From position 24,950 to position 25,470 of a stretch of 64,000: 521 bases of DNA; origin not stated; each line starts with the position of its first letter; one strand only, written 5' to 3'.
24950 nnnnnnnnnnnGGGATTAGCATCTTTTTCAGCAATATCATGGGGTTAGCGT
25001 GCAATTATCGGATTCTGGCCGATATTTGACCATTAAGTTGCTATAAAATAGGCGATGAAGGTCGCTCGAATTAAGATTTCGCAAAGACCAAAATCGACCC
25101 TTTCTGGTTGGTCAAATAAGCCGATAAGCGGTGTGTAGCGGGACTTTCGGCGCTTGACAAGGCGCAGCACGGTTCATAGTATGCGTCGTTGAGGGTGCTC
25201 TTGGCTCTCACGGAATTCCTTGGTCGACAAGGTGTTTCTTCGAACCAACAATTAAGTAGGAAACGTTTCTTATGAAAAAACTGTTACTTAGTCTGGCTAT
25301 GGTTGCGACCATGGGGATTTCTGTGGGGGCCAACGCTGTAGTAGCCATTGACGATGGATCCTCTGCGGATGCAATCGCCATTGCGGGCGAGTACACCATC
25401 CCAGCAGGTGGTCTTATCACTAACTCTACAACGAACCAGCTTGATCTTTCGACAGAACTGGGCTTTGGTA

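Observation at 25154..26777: Strongly signalled secreted sequon-rich protein beside the OST: candidate N-glycoprotein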

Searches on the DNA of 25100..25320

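Call 62: search_rna_families(source=window, start=25100, end=25320, threshold=evalue, max_evalue=1)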
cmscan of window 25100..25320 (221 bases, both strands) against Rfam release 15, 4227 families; matches with E-value up to 1: 0.
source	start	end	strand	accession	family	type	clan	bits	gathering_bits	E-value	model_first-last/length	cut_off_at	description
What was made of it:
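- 25189..25271 (+): 5' UTR of about 83 nt with small hairpins and a Shine-Dalgarno AGGA at 25258-25261, 10 nt before the ATG. It is unusually conserved. No Rfam match (call 62).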
